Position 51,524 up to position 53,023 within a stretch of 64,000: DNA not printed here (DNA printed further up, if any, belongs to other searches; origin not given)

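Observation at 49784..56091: Three-gene envelope operon combining two caspase-fold proteases: CHAT-TM-TPR, secreted TPR protein, and Ig-repeat/caspase lipoprotein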

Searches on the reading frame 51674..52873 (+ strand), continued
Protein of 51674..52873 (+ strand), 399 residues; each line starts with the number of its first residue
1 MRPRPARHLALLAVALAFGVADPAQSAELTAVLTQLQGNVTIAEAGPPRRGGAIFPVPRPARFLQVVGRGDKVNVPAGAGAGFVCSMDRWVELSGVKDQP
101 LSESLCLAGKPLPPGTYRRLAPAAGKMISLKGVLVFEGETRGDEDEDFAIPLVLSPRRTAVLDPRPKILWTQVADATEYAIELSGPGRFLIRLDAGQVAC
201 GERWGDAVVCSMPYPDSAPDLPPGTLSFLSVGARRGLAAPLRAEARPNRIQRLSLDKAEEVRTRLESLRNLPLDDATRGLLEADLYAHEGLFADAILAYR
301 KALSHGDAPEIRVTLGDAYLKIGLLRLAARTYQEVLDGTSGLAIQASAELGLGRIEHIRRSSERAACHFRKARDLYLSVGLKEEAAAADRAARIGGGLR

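Call 41: search_protein_families(library=pfam, proteins=[L005:1863-3776:+, L006:4621-5088:+, L007:5587-5973:+, L006:3-1499:+, L007:12486-14549:+], max_evalue=1)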
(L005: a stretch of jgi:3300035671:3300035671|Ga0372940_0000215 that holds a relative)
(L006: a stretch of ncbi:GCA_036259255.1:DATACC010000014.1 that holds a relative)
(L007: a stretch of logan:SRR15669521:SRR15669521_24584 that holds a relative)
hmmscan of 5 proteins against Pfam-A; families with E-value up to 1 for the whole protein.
L005:1863-3776:+ (637 aa): 12 families
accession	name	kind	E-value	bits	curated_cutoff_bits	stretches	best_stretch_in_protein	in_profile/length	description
PF07719.23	TPR_2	-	2.7e-06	27.5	27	0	545-576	2-33/34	Tetratricopeptide repeat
PF13181.12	TPR_8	-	1e-05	25.7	25.7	0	600-623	1-23/34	Tetratricopeptide repeat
PF13424.12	TPR_12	-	1.1e-05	26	30.1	2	546-612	5-76/77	Tetratricopeptide repeat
PF13432.12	TPR_16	-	2.6e-05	25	32.7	1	549-612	2-62/65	Tetratricopeptide repeat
PF00515.34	TPR_1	-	6.8e-05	22.9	27.8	0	550-575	7-32/34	Tetratricopeptide repeat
PF13176.12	TPR_7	-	8.6e-05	22.8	27.9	1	518-545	6-33/36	Tetratricopeptide repeat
PF13428.12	TPR_14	-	0.00019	22.3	23.5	0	514-552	4-43/44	Tetratricopeptide repeat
PF10602.15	RPN7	-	0.00035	20.8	29.6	1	547-615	39-107/174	26S proteasome subunit RPN7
PF14559.12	TPR_19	-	0.0031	18.2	25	1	522-576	2-57/68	Tetratricopeptide repeat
PF12019.13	GspH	-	0.042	14.8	21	1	151-196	5-55/108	Type II transport protein GspH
PF13174.12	TPR_6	-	0.2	12.8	26.3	0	550-575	6-31/33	Tetratricopeptide repeat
PF13374.12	TPR_10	-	0.3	11.6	27.5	0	587-611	8-32/42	Tetratricopeptide repeat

L006:4621-5088:+ (155 aa): 0 families

L007:5587-5973:+ (128 aa): 1 family
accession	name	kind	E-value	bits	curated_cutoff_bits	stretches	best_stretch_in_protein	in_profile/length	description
PF04355.18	BamE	-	0.24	11.6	23.2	1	37-64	15-42/71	Outer membrane protein assembly factor BamE domain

L006:3-1499:+ (498 aa): 1 family
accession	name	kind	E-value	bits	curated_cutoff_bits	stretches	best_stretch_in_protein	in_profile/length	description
PF01364.23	Peptidase_C25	-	1.1e-07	31.9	23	1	369-487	278-374/374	Peptidase family C25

L007:12486-14549:+ (687 aa): 2 families
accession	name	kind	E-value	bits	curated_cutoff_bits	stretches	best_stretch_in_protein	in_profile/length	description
PF01435.24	Peptidase_M48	-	1.6e-07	31.7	20.3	1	207-378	41-184/186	Peptidase family M48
PF09463.15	Opy2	-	0.44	11.4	22.1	1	644-666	8-30/35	Opy2 protein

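Call 59: search_protein_representatives(alignment_id=A1)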
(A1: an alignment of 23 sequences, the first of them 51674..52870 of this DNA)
Query: 23 sequences, 401 profile positions. Proteins with E-value up to 0.001 (for the whole library): 13107; up to 1e-10: 1808; up to 1e-30: 191. The best 150 are listed.
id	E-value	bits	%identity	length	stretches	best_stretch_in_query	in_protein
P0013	1.5e-176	603.5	-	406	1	6-399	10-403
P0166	2.7e-151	520.3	-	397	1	13-394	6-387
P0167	5.7e-141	486.3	-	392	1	7-393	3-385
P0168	6.2e-137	473.0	-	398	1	7-398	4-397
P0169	3.5e-130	450.8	-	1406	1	16-399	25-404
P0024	2.1e-129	448.2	-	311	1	1-285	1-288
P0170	6.5e-123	426.9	-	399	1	12-398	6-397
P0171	2.7e-120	418.2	-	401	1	9-396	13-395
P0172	6.8e-120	416.9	-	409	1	5-400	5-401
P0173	8.5e-116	403.4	-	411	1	14-394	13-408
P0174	6.2e-115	400.6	-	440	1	21-400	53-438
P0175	8.2e-111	387.0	-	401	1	1-398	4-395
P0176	4.7e-109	381.2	-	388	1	11-400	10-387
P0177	2.9e-106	372.0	-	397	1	7-395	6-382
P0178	4.4e-105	368.2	-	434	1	20-398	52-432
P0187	4.3e-97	341.8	-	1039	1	13-399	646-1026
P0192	1.5e-93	330.2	-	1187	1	26-394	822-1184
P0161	1.3e-88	313.9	-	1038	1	29-398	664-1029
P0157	3.8e-88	312.4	-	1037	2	24-395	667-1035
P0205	1.1e-84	301.0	-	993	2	24-394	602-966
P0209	5.4e-84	298.7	-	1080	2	26-393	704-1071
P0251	1.3e-68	248.0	-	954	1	26-396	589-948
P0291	1.5e-51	191.8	-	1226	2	26-398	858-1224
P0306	3.6e-46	174.1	-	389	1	13-397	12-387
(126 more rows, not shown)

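Call 62: find_encoding_contigs(protein=P0003, flank=10000, max_places=1)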
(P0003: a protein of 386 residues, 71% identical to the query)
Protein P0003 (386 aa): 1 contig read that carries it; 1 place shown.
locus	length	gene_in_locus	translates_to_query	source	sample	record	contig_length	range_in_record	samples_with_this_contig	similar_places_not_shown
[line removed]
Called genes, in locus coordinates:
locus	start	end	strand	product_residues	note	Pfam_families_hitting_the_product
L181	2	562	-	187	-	?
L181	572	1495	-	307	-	-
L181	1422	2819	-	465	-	PF25852:DUF6242_C (faint), PF15902:Sortilin-Vps10 (faint)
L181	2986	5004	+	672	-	PF12770:CHAT, PF13428:TPR_14 (faint), PF14559:TPR_19 (faint), PF00515:TPR_1 (faint), PF07719:TPR_2 (faint), PF13181:TPR_8 (faint), PF13424:TPR_12 (weak), PF13432:TPR_16 (weak), +2 more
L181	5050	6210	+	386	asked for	-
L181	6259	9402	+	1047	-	PF07721:TPR_4 (faint), PF13374:TPR_10 (faint), PF13414:TPR_11 (faint), PF17874:TPR_MalT (weak), PF13424:TPR_12, PF17874:TPR_MalT, PF13424:TPR_12, PF12770:CHAT, +9 more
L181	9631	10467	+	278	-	PF00849:PseudoU_synth_2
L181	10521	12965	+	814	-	PF12704:MacB_PCD, PF02687:FtsX, PF12704:MacB_PCD, PF02687:FtsX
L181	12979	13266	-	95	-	?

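Call 63: find_encoding_contigs(protein=P0011, flank=10000, max_places=1)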
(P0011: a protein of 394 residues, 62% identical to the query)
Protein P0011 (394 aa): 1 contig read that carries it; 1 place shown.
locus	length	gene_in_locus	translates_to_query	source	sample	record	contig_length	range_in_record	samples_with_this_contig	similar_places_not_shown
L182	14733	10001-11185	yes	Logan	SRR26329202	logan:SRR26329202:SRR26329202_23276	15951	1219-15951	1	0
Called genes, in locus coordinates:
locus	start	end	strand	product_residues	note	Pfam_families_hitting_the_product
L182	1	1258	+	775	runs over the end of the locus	PF13287:Fn3_assoc, PF13290:CHB_HEX_C_1, PF07452:CHRD, PF08811:DUF1800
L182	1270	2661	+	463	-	PF07394:DUF1501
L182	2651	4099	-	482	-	PF00282:Pyridoxal_deC, PF00266:Aminotran_5 (weak)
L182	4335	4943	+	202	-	-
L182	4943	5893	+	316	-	PF00413:Peptidase_M10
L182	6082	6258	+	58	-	-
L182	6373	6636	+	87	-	-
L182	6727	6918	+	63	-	PF00107:ADH_zinc_N (weak)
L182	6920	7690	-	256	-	-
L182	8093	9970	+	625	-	PF12770:CHAT, PF13428:TPR_14 (faint), PF00515:TPR_1 (faint), PF07719:TPR_2 (faint), PF13174:TPR_6 (faint), PF13181:TPR_8 (faint), PF13414:TPR_11 (weak), PF13432:TPR_16, +3 more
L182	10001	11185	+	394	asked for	PF13181:TPR_8 (faint)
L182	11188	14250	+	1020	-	PF14938:SNAP (faint), PF00515:TPR_1 (faint), PF17874:TPR_MalT (weak), PF13424:TPR_12, PF17874:TPR_MalT, PF13424:TPR_12, PF17874:TPR_MalT (weak), PF12770:CHAT, +14 more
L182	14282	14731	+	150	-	?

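Call 69: search_protein_families(library=ncbifam, proteins=[L007:5587-5973:+, L006:4621-5088:+, L001:11258-14425:+, L007:5986-8076:+, L006:5085-6428:+, L006:1496-3448:+, L006:6499-7878:+], max_evalue=0.001)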
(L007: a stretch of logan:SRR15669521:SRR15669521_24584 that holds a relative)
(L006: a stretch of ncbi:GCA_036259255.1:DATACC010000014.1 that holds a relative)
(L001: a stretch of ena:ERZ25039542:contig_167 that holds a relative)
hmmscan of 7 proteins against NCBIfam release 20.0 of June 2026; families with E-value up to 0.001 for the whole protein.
L007:5587-5973:+ (128 aa): 0 families

L006:4621-5088:+ (155 aa): 0 families

L001:11258-14425:+ (1055 aa): 12 families
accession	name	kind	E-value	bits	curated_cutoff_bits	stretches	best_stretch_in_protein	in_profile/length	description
NF041717.1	HaaA_phane_TPR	equivalog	3.7e-52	177.5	1125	3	233-538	557-862/882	cyclophane-containing RiPP biosynthesis TPR protein HaaT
NF053520.1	HK_Porph_FimS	equivalog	2.1e-25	89.1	600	2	314-505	130-321/618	sensor histidine kinase FimS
NF053617.1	SARPRegAfsRStmc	equivalog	2.9e-22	78.5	1430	1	254-504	722-972/986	SARP-family global regulator AfsR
NF053720.1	NsdA_fam_reg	subfamily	8.9e-19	68.3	75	2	395-593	208-412/432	NsdA family TPR-like regulatory protein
NF002725.1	PRK02603.1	equivalog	4.4e-16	59.4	143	2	176-263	56-141/173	photosystem I assembly protein Ycf3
NF041237.1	CAS_csx29_CRASP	exception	2.1e-11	43.4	300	1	801-1023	417-639/670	type III-E CRISPR-associated TPR-CHAT protein Csx29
NF033762.1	social_mot_Tgl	equivalog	6.2e-10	38.8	225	1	280-375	43-127/252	social motility TPR repeat lipoprotein Tgl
NF040959.1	MamA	equivalog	1.4e-07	31.1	200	0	440-578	49-169/204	magnetosome protein MamA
TIGR02521.1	type_IV_pilW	equivalog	9.6e-07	28.6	154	1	360-455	111-196/234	type IV pilus biogenesis/stability protein PilW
NF047558.1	TPR_END_plus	domain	1.2e-06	28.3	32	0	560-590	11-41/56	TPR end-of-group domain-containing protein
NF052312.1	T9SS_PorW_SprE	equivalog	0.00031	19.5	250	0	277-420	225-360/716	type IX secretion system periplasmic lipoprotein PorW/SprE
NF011161.0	PRK14562.1-6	equivalog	0.00085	18.5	228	0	38-92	48-102/218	haloacid dehalogenase superfamily protein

L007:5986-8076:+ (696 aa): 1 family
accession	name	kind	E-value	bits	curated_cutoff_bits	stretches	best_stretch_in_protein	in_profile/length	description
NF047832.1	caspase_w_EACC1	subfamily_domain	8.3e-16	58.1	140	1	4-155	2-141/211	caspase, EACC1-associated type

L006:5085-6428:+ (447 aa): 1 family
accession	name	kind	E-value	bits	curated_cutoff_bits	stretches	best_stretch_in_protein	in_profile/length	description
NF047832.1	caspase_w_EACC1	subfamily_domain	3.1e-31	108.5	140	1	15-251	2-210/211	caspase, EACC1-associated type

L006:1496-3448:+ (650 aa): 9 families
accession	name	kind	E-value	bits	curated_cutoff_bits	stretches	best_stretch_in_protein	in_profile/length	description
TIGR02917.1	PEP_TPR_lipo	equivalog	1.6e-16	59.4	312.2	1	416-614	464-657/899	XrtA/PEP-CTERM system TPR-repeat protein PrsT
NF040959.1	MamA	equivalog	6.5e-12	45.3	200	1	454-622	40-203/204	magnetosome protein MamA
NF033762.1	social_mot_Tgl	equivalog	2.2e-09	37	225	1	485-581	31-128/252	social motility TPR repeat lipoprotein Tgl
TIGR02521.1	type_IV_pilW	equivalog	3.9e-09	36.4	154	1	424-584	38-200/234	type IV pilus biogenesis/stability protein PilW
NF033920.0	C39_PA2778_fam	equivalog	6.8e-08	32.2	150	0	429-514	168-253/255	PA2778 family cysteine peptidase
NF033758.1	gliding_GltE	equivalog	4.3e-07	29.2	225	1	453-624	156-322/411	adventurous gliding motility TPR repeat lipoprotein GltE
NF047558.1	TPR_END_plus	domain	5.5e-07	29.4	32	0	487-516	1-30/56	TPR end-of-group domain-containing protein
NF052415.1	T3SS_chap_SctY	equivalog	0.0008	19.9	70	1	525-598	12-88/106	type III secretion apparatus assembly chaperone SctY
TIGR02552.1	LcrH_SycD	equivalog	0.00081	19.1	104.8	0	423-525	24-125/136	SycD/LcrH family type III secretion system chaperone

L006:6499-7878:+ (459 aa): 1 family
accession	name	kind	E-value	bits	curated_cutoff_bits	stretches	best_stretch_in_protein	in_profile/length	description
NF047832.1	caspase_w_EACC1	subfamily_domain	4e-17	62.4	140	1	43-239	2-204/211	caspase, EACC1-associated type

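Call 70: search_protein_families(library=pfam, proteins=[L001:11258-14425:+, L007:5986-8076:+, P0291, P0192], max_evalue=0.001)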
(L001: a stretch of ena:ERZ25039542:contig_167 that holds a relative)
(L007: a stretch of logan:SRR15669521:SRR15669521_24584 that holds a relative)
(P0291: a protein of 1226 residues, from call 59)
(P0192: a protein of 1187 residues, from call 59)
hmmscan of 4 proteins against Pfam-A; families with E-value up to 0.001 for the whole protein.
L001:11258-14425:+ (1055 aa): 16 families
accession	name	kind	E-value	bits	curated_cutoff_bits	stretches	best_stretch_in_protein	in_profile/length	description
PF12770.12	CHAT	-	1.4e-66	225.4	24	1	787-1049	3-289/289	CHAT domain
PF13424.12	TPR_12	-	8.2e-49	164.2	30.1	5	309-379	4-76/77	Tetratricopeptide repeat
PF13374.12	TPR_10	-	1.9e-30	104.4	27.5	1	310-341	4-35/42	Tetratricopeptide repeat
PF00515.34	TPR_1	-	2.6e-27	93.9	27.8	0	195-226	1-32/34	Tetratricopeptide repeat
PF07719.23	TPR_2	-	9.6e-27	91.3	27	2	551-579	4-32/34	Tetratricopeptide repeat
PF17874.7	TPR_MalT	-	2.1e-21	77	45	1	232-500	44-312/336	MalT-like TPR region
PF13181.12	TPR_8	-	1.3e-19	69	25.7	0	391-419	4-32/34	Tetratricopeptide repeat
PF13176.12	TPR_7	-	2.7e-18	64.9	27.9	0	350-384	1-35/36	Tetratricopeptide repeat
PF13428.12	TPR_14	-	3.3e-11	43.1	23.5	0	198-229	4-35/44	Tetratricopeptide repeat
PF13414.12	TPR_11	-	5.6e-08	32.8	26.8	0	565-580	11-26/42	TPR repeat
PF14559.12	TPR_19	-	9.5e-08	32.7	25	0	280-330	3-47/68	Tetratricopeptide repeat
PF24885.1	TPR_NPHP3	-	1.4e-07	31.6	100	0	231-350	102-225/239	Nephrocystin-3 TPR domain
PF13432.12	TPR_16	-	4.8e-06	27.4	32.7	0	161-228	3-64/65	Tetratricopeptide repeat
PF12895.13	ANAPC3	-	0.00014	22.5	27.2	0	427-469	21-57/82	Anaphase-promoting complex, cyclosome, subunit 3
PF07721.20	TPR_4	-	0.00017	22.3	27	0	196-219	2-25/26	Tetratricopeptide repeat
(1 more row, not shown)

L007:5986-8076:+ (696 aa): 1 family
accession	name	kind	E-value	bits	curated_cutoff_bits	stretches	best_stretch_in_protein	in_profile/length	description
PF00656.27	Peptidase_C14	-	2.1e-27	96.7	21.4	1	3-289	2-227/233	Caspase domain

P0291 (1226 aa): 13 families
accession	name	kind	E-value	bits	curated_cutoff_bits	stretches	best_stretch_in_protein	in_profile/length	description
PF12770.12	CHAT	-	1.4e-29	103.9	24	1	62-332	3-268/289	CHAT domain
PF00515.34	TPR_1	-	6.3e-23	80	27.8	2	656-684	1-29/34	Tetratricopeptide repeat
PF07719.23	TPR_2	-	1.4e-18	65.9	27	1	656-685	1-30/34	Tetratricopeptide repeat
PF13431.12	TPR_17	-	5.8e-16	57.8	24.4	2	713-742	3-32/34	Tetratricopeptide repeat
PF13414.12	TPR_11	-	7.4e-16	58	26.8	2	697-736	2-41/42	TPR repeat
PF13181.12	TPR_8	-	9.7e-16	57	25.7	1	656-687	1-32/34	Tetratricopeptide repeat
PF13424.12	TPR_12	-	2.4e-10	40.9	30.1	2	656-719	3-75/77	Tetratricopeptide repeat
PF13432.12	TPR_16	-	6.4e-10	39.7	32.7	2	668-720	9-62/65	Tetratricopeptide repeat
PF14559.12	TPR_19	-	5.2e-08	33.5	25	1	633-686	2-55/68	Tetratricopeptide repeat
PF13428.12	TPR_14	-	7.3e-08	32.8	23.5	0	657-697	2-43/44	Tetratricopeptide repeat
PF13371.12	TPR_9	-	3.1e-06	27.5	35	0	633-688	6-61/73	Tetratricopeptide repeat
PF13176.12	TPR_7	-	8.6e-06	25.9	27.9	0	658-684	1-27/36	Tetratricopeptide repeat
PF23914.1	TPR_CcmH_CycH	-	0.00094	19.5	42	0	627-685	92-150/158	Cytochrome c-type biogenesis protein H TPR domain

P0192 (1187 aa): 14 families
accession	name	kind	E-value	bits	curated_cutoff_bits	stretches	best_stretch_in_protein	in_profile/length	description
PF12770.12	CHAT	-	3.2e-33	115.8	24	1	83-370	2-283/289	CHAT domain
PF07719.23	TPR_2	-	1.5e-16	59.5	27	0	613-643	3-33/34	Tetratricopeptide repeat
PF13424.12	TPR_12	-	7.1e-14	52.2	30.1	1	613-669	5-69/77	Tetratricopeptide repeat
PF13431.12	TPR_17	-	9.6e-12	44.6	24.4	0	671-700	5-34/34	Tetratricopeptide repeat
PF13432.12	TPR_16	-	3.2e-11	43.9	32.7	1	684-743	2-61/65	Tetratricopeptide repeat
PF14559.12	TPR_19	-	5.4e-11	43.1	25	1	660-711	6-57/68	Tetratricopeptide repeat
PF00515.34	TPR_1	-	2.2e-10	40.3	27.8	0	680-712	2-34/34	Tetratricopeptide repeat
PF13414.12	TPR_11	-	7.3e-10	38.8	26.8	1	660-692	9-41/42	TPR repeat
PF13428.12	TPR_14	-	1.2e-08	35.2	23.5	0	681-713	3-35/44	Tetratricopeptide repeat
PF13176.12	TPR_7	-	4.7e-06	26.7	27.9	0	718-744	4-32/36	Tetratricopeptide repeat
PF13374.12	TPR_10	-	7.9e-06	26.2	27.5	0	613-637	4-28/42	Tetratricopeptide repeat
PF13181.12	TPR_8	-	5.2e-05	23.5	25.7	0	647-677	3-33/34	Tetratricopeptide repeat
PF01364.23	Peptidase_C25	-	0.00054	19.8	23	1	223-359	222-346/374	Peptidase family C25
PF09976.15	TPR_21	-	0.00059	20.1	25.5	0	1118-1163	95-140/193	Tetratricopeptide repeat-like domain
